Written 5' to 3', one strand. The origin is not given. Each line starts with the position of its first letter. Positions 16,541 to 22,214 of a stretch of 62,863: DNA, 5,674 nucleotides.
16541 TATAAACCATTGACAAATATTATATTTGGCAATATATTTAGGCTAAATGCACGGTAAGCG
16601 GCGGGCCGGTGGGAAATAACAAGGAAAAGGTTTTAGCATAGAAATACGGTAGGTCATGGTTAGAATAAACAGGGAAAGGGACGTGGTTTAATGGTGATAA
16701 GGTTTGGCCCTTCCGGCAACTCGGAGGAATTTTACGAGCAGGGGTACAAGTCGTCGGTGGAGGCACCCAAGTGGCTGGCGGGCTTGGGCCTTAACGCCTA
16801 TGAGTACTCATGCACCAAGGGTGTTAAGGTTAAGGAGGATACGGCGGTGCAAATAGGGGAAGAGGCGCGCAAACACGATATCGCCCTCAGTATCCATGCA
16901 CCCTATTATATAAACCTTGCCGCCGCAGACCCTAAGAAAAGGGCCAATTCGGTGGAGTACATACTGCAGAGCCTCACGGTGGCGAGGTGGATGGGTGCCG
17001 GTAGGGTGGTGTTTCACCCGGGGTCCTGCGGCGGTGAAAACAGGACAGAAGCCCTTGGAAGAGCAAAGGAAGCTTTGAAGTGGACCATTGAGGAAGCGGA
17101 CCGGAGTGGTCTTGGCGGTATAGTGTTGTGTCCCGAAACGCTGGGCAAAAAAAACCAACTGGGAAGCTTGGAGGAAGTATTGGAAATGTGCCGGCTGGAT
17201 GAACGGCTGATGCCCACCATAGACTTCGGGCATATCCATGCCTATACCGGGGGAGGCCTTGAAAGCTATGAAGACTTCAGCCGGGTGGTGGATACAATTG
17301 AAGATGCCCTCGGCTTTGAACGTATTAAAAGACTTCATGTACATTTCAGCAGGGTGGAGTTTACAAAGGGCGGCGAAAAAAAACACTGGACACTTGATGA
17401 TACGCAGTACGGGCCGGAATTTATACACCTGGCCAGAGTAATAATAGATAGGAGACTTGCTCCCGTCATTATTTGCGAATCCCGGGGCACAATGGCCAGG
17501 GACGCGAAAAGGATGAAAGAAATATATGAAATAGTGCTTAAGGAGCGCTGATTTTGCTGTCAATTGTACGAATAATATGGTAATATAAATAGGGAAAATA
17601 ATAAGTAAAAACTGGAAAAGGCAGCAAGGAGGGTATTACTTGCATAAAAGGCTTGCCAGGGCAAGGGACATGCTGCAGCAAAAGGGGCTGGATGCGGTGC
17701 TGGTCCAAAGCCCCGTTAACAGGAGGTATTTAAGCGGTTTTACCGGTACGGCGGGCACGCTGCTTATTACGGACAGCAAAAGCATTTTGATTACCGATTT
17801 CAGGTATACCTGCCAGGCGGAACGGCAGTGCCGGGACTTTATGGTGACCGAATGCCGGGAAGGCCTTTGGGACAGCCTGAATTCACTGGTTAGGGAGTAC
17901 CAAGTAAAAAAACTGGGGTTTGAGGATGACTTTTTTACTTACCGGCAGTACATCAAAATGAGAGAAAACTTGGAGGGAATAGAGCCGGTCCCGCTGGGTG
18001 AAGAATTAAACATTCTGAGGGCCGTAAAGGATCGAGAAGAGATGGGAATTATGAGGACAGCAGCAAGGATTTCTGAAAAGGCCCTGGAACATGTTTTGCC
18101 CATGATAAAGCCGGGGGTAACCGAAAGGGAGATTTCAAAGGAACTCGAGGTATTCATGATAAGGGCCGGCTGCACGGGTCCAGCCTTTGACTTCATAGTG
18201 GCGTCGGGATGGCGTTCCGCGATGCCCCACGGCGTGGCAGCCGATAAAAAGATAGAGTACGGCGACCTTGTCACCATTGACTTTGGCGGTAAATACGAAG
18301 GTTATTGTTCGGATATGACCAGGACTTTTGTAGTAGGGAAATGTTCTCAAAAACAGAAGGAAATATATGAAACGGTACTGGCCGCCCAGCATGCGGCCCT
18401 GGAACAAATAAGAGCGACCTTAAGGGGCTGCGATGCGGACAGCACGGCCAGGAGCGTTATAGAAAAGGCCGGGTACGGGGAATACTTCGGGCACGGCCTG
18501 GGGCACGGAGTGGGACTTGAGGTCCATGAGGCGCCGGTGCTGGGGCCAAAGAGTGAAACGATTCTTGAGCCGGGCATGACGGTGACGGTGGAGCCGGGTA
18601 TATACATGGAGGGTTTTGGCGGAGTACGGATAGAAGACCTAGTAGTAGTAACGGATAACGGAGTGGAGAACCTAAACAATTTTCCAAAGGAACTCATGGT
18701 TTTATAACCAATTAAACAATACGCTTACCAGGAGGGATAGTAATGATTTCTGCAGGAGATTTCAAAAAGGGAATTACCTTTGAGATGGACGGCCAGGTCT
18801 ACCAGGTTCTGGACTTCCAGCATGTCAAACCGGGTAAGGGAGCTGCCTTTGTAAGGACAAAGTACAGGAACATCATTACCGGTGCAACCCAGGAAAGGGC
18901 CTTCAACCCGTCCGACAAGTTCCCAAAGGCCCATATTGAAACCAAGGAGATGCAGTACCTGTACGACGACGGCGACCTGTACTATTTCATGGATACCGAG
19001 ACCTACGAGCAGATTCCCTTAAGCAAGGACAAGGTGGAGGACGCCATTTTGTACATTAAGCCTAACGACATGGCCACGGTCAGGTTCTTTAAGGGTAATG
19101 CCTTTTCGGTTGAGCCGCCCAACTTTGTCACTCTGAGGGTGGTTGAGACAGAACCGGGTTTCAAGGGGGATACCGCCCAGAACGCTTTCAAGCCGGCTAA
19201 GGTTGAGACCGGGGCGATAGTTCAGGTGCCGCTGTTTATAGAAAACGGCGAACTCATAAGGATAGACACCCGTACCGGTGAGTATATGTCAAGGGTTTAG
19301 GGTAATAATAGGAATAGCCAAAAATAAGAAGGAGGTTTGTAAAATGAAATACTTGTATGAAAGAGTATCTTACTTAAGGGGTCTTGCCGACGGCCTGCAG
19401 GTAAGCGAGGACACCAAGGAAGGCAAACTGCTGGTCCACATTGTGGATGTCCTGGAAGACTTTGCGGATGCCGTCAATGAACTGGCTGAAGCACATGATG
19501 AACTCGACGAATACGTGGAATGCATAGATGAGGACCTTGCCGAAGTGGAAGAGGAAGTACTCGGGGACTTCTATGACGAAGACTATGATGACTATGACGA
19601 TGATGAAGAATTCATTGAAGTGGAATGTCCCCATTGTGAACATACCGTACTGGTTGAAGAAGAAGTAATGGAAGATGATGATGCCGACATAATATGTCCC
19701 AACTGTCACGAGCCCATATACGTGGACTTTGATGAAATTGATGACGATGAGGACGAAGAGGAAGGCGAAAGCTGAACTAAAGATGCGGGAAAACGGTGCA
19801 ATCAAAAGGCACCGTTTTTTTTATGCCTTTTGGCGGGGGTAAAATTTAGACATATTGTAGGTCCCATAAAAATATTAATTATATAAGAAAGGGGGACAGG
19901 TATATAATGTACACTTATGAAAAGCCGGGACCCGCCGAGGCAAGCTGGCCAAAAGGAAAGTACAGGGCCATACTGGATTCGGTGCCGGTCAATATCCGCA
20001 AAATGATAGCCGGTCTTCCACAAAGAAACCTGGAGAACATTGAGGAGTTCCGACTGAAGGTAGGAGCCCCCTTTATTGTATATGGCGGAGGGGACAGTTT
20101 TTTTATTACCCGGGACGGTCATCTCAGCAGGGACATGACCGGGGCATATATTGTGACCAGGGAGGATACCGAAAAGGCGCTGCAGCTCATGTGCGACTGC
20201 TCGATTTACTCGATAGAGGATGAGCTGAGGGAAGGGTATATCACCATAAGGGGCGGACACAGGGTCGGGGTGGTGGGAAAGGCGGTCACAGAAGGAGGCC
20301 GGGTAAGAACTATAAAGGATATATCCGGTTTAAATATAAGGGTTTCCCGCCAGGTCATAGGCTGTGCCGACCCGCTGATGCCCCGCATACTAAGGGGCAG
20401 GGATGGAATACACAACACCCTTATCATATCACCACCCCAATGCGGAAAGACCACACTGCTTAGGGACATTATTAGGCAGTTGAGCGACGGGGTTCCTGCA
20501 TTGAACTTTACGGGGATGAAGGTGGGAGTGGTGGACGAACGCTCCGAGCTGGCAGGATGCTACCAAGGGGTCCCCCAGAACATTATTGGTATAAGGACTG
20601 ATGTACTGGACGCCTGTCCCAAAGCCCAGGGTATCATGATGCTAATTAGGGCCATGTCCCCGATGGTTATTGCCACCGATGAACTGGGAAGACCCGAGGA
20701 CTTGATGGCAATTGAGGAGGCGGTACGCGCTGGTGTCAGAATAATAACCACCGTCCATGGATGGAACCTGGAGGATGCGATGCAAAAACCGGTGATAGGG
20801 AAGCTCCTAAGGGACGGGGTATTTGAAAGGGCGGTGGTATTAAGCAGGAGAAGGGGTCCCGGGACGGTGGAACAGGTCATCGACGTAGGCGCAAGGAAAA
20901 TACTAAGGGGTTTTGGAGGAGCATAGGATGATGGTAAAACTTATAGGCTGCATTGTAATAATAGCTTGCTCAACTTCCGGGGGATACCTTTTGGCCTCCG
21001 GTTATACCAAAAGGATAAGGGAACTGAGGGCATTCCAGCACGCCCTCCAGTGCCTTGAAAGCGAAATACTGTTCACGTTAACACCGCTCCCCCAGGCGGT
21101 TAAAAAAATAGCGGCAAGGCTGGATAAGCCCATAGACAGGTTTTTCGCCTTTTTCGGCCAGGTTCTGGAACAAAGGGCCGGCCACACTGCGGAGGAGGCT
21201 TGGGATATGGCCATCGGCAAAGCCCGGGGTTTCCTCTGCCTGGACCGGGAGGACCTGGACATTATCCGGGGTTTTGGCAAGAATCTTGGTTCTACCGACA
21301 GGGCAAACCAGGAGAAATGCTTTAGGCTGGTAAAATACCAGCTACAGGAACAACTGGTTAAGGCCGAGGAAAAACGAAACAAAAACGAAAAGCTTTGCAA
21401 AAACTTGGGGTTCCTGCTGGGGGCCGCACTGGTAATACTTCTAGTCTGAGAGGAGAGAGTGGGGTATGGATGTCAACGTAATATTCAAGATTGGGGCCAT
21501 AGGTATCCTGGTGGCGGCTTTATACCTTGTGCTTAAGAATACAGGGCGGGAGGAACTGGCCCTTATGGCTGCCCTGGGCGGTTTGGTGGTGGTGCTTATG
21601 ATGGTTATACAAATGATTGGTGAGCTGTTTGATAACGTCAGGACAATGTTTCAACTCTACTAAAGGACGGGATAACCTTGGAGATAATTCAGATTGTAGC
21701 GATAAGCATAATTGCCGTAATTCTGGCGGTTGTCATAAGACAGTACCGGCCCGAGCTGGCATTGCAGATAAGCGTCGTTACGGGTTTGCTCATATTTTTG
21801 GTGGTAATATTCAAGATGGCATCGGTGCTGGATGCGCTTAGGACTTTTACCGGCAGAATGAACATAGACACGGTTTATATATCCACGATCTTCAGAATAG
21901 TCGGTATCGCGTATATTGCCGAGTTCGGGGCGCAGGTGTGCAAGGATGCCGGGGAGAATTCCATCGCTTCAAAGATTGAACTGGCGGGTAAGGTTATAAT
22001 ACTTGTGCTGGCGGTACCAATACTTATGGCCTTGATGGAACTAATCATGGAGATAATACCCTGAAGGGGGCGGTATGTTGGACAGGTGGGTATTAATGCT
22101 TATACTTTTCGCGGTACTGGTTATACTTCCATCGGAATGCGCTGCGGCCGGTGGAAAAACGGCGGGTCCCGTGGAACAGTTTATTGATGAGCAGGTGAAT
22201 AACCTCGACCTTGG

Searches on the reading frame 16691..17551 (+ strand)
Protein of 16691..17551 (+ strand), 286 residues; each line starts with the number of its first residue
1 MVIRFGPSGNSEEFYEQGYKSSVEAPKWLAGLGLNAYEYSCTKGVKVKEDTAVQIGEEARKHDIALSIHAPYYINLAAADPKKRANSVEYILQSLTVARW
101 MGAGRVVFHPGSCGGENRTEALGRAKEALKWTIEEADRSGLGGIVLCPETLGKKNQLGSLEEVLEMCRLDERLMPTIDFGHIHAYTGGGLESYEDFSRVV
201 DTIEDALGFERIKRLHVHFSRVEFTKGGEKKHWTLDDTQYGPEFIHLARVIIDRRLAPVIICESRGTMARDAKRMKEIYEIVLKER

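Call 58: search_protein_families(library=pfam, proteins=[window:16691-17551:+], max_evalue=0.00001)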
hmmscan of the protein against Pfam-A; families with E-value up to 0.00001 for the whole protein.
window:16691-17551:+ (286 aa): 1 family
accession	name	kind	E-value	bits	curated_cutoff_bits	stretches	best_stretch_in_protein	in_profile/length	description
PF01261.30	AP_endonuc_2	-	2.2e-30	106.6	31.1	1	27-265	2-230/249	Xylose isomerase-like TIM barrel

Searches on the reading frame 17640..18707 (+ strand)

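Call 59: search_protein_families(library=pfam, proteins=[window:17640-18707:+], max_evalue=0.00001)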
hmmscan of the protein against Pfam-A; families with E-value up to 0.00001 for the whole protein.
window:17640-18707:+ (355 aa): 2 families
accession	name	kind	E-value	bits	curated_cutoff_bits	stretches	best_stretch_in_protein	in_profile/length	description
PF00557.29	Peptidase_M24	-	2.8e-78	262.9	23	1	137-339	2-208/208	Metallopeptidase family M24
PF01321.24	Creatinase_N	-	1.8e-28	100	22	1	4-129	1-128/128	Creatinase/Prolidase N-terminal domain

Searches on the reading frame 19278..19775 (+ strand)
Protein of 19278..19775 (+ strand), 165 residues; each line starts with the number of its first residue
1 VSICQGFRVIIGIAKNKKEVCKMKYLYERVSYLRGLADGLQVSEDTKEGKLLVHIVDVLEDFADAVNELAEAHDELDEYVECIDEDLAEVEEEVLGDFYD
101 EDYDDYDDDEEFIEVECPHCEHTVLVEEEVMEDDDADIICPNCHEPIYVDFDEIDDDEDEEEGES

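Call 59: search_protein_families(library=pfam, proteins=[window:19278-19775:+], max_evalue=0.00001)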
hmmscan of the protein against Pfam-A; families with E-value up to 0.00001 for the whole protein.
window:19278-19775:+ (165 aa): 0 families

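Call 84: search_protein_families(library=pfam, proteins=[window:19278-19775:+], max_evalue=0.01)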
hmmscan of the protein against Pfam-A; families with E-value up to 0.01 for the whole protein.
window:19278-19775:+ (165 aa): 5 families
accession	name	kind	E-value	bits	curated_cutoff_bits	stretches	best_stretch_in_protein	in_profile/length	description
PF13717.11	Zn_ribbon_4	-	0.0025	18.1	30.3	1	115-145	3-33/36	zinc-ribbon domain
PF24441.1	DUF7560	-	0.0037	17.4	27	0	113-132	4-23/44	Family of unknown function (DUF7560)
PF25206.1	DUF7836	-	0.0039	17.4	26.7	1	109-145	2-38/59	Domain of unknown function (DUF7836)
PF13248.11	Zn_ribbon_3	-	0.0057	16.5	27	0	114-124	2-11/26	zinc-ribbon domain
PF23454.1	Zn_ribbon_Brz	-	0.0072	17.3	27.9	0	114-126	5-17/58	Transcriptional regulator Brz zinc beta ribbon domain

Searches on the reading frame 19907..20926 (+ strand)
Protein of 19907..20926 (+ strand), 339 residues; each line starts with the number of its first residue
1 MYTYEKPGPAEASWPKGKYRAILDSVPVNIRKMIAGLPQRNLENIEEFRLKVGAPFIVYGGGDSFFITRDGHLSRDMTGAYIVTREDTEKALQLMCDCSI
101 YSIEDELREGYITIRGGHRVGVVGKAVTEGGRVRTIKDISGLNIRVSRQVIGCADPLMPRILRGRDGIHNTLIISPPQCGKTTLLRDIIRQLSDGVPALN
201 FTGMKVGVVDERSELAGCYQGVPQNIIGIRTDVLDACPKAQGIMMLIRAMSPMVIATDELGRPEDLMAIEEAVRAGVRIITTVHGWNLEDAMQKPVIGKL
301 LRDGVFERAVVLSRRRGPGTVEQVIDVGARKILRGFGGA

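Call 41: search_protein_families(library=pfam, proteins=[window:19907-20926:+], max_evalue=0.00001)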
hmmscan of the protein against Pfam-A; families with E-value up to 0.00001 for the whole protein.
window:19907-20926:+ (339 aa): 1 family
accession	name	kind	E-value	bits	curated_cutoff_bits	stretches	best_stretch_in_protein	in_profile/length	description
PF19568.5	Spore_III_AA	-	3.6e-106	355.1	27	1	21-327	6-301/306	Sporulation stage III, protein AA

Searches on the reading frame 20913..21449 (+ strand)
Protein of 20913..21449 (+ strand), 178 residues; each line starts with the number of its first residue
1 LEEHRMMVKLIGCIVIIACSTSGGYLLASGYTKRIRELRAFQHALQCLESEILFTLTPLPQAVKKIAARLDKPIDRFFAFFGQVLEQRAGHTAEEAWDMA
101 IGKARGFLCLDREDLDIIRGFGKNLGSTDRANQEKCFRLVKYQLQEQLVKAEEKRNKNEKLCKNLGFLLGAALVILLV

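Call 41: search_protein_families(library=pfam, proteins=[window:20913-21449:+], max_evalue=0.00001)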
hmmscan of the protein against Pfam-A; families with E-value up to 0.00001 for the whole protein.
window:20913-21449:+ (178 aa): 1 family
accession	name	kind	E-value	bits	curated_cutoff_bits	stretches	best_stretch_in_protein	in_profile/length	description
PF09548.15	Spore_III_AB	-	2.8e-53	180.9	32.5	1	9-178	1-170/170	Stage III sporulation protein AB (spore_III_AB)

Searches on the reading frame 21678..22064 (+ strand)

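Call 41: search_protein_families(library=pfam, proteins=[window:21678-22064:+], max_evalue=0.00001)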
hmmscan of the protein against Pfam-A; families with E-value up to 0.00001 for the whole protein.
window:21678-22064:+ (128 aa): 1 family
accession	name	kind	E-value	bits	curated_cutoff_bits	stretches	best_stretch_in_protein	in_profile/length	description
PF06686.16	SpoIIIAC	-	2e-35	121.1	24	2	71-125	1-55/56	Stage III sporulation protein AC/AD protein family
